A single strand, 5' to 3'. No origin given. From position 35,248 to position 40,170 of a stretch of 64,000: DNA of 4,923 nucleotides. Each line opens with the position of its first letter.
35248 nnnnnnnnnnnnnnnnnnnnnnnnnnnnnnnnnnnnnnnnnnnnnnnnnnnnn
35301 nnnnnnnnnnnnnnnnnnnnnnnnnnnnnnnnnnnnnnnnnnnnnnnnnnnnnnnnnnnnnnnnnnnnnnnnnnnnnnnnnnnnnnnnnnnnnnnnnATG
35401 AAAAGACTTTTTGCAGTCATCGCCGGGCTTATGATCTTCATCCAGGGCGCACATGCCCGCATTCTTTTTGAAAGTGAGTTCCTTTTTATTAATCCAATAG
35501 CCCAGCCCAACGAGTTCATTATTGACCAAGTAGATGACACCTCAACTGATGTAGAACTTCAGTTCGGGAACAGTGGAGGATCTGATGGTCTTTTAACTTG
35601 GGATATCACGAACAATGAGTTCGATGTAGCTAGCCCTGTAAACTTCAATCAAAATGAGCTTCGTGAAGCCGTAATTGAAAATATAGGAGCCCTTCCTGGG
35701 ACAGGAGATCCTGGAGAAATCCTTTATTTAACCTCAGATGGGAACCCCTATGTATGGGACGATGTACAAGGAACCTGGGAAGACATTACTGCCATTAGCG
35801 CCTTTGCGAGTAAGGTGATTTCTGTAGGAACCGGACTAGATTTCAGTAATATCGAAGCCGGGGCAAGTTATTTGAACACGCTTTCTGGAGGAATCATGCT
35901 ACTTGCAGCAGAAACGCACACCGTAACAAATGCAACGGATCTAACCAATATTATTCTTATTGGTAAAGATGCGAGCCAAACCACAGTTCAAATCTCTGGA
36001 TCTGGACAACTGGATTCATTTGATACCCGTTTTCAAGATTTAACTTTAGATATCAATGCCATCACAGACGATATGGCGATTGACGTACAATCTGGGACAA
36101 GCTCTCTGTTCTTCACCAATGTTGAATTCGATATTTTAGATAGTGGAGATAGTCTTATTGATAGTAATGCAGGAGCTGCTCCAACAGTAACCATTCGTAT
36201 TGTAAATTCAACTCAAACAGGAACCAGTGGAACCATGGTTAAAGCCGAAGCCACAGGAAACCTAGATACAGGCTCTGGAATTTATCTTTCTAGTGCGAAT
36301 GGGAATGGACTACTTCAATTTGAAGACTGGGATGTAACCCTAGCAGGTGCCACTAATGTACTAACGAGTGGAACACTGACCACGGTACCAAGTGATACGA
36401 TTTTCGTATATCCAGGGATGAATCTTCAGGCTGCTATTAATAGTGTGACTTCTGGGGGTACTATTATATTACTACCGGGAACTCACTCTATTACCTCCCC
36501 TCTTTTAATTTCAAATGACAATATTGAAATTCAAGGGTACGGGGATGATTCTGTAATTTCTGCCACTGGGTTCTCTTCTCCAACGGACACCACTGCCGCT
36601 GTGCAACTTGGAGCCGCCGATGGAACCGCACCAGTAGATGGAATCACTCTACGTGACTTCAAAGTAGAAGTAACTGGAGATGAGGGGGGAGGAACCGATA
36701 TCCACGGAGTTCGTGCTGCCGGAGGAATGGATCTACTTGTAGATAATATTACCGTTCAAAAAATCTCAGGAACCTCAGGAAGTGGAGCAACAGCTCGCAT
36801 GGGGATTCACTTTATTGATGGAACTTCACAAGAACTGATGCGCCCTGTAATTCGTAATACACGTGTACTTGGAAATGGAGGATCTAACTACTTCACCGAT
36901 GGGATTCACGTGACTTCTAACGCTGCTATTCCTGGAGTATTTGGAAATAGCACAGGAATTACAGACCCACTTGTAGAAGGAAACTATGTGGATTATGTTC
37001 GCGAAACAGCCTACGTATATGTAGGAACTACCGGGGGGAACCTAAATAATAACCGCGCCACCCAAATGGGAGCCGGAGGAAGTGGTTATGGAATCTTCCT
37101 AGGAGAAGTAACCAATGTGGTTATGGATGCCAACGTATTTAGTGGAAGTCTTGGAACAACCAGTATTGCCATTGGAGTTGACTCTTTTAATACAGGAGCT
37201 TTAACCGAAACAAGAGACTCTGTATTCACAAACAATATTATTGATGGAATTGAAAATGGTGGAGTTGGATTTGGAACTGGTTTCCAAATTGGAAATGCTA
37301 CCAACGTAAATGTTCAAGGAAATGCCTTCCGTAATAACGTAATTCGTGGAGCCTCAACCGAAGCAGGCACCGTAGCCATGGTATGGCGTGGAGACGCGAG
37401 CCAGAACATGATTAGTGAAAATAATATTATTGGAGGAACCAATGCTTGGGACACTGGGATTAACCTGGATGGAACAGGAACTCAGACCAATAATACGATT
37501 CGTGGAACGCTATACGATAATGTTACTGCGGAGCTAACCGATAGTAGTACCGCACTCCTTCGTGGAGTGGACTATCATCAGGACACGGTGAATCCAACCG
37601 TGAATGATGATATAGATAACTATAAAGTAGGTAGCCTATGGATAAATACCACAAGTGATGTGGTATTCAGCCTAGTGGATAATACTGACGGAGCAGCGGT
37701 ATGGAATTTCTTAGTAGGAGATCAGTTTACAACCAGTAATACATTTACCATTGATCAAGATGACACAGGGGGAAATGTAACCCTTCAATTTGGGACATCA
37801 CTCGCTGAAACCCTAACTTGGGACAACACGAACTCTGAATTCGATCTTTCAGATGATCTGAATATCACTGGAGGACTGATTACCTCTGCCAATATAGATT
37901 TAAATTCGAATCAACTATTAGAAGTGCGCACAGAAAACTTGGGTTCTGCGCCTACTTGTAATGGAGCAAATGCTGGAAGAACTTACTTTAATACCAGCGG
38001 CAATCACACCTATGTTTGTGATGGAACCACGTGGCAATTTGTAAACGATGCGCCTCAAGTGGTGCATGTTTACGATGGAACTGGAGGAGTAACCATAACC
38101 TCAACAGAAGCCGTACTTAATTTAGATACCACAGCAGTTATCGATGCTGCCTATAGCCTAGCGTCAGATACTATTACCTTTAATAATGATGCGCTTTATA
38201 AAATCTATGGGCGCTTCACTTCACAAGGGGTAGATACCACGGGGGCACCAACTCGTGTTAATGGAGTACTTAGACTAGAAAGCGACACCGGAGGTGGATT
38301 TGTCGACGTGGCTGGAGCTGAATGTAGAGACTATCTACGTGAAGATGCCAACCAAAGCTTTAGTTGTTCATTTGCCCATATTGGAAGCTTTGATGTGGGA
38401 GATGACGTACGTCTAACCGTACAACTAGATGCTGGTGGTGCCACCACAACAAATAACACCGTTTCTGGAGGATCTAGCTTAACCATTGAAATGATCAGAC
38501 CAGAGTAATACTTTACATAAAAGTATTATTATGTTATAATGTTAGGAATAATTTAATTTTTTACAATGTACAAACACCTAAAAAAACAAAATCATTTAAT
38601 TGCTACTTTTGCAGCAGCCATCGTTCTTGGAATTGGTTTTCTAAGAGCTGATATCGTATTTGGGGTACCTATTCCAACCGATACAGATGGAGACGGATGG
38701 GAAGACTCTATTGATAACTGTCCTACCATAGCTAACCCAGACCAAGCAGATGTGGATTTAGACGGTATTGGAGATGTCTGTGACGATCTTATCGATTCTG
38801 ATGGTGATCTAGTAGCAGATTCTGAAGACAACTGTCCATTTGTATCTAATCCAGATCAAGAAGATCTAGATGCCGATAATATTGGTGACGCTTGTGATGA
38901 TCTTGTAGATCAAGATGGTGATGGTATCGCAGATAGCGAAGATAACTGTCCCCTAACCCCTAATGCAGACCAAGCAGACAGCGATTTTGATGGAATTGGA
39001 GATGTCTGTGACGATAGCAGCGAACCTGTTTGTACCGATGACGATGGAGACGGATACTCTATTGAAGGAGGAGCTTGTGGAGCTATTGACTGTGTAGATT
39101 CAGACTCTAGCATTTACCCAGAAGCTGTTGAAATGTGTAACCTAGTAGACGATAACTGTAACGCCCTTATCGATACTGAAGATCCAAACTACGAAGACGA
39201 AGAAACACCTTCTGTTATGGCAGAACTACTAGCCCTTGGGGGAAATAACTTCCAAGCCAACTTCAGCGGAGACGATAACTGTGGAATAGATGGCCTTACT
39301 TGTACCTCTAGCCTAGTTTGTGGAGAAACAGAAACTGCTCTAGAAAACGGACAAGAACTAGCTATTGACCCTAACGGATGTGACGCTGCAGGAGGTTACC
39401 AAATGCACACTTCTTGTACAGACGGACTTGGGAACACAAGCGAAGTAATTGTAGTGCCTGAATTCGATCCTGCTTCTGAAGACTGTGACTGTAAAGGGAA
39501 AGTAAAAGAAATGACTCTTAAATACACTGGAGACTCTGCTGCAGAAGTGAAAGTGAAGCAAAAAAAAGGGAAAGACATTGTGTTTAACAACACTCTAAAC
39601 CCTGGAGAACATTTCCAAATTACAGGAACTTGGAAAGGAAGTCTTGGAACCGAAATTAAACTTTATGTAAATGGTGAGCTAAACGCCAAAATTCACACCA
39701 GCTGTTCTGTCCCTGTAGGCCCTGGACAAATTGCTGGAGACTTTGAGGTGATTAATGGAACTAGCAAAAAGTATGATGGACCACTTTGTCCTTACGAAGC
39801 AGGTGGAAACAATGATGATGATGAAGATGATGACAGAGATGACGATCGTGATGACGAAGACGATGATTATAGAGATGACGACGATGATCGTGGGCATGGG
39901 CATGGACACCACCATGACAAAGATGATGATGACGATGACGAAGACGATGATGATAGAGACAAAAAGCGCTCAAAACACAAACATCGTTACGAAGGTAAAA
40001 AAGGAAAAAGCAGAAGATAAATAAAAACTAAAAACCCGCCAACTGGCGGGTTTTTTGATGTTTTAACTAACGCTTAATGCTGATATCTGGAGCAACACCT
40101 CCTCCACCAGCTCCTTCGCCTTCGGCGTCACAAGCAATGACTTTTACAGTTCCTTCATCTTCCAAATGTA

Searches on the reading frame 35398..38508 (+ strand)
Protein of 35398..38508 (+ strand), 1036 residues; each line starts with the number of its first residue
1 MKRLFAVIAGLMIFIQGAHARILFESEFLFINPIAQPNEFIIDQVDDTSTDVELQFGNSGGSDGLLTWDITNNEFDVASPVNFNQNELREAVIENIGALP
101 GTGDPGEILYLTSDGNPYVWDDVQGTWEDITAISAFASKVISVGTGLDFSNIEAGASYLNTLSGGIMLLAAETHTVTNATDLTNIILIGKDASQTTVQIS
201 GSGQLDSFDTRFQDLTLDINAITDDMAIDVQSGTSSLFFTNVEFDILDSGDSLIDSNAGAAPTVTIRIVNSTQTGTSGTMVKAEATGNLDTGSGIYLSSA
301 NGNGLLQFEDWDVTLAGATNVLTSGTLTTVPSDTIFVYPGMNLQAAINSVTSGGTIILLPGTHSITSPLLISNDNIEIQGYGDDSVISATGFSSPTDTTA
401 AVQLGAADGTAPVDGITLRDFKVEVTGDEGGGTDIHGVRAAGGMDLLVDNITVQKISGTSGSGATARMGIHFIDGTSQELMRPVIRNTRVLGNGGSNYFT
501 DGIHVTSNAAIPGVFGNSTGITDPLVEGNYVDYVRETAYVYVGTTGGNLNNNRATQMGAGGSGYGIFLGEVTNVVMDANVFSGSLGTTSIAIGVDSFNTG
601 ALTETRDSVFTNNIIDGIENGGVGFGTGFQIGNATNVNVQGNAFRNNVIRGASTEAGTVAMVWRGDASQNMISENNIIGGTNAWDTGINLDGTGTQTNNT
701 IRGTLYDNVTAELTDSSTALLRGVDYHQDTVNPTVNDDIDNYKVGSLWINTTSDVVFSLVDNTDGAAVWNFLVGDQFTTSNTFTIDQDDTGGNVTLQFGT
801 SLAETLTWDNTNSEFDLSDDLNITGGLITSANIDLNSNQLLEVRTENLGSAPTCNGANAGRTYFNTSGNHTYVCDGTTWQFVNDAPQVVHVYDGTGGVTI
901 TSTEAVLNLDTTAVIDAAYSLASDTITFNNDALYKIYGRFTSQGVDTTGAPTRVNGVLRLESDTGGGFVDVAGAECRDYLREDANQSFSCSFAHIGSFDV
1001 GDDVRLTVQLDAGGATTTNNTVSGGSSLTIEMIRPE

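Call 8: search_protein_families(library=pfam, proteins=[window:35398-38508:+], max_evalue=0.01)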
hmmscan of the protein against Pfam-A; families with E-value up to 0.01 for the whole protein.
window:35398-38508:+ (1036 aa): 1 family
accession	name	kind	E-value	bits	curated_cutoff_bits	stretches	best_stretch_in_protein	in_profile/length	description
PF18957.6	RibLong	-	0.0024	19.1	27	0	871-920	30-79/93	Long Rib domain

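Call 9: search_protein_families(library=ncbifam, proteins=[window:35398-38508:+], max_evalue=0.01)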
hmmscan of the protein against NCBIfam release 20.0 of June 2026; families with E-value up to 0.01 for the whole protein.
window:35398-38508:+ (1036 aa): 0 families

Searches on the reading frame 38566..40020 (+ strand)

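Call 8: search_protein_families(library=pfam, proteins=[window:38566-40020:+], max_evalue=0.01)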
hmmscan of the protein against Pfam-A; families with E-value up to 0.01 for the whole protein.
window:38566-40020:+ (484 aa): 4 families
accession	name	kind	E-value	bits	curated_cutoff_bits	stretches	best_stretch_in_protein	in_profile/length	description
PF02412.23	TSP_3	-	9.2e-21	73.7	25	3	62-98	2-36/36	Thrombospondin type 3 repeat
PF24269.1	DUF7467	-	2.4e-09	38.4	27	1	317-396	28-114/116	Domain of unknown function (DUF7467)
PF13385.13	Laminin_G_3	-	0.0023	18.5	27.6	1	315-379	45-108/151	Concanavalin A-like lectin/glucanases superfamily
PF15257.11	DUF4590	-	0.0054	17.1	27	1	326-384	11-72/114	Domain of unknown function (DUF4590)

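Call 9: search_protein_families(library=ncbifam, proteins=[window:38566-40020:+], max_evalue=0.01)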
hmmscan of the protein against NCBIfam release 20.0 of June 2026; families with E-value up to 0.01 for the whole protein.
window:38566-40020:+ (484 aa): 2 families
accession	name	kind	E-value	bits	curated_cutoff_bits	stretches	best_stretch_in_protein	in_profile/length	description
NF047638.1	throspo3_MtsC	equivalog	5.6e-23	81.5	350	2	38-112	194-266/428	cell-cell cohesion MYXO-CTERM protein MtsC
NF045500.1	Omp28_seleno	equivalog_domain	8e-20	71.5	200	3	36-74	271-309/377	Omp28-related selenoprotein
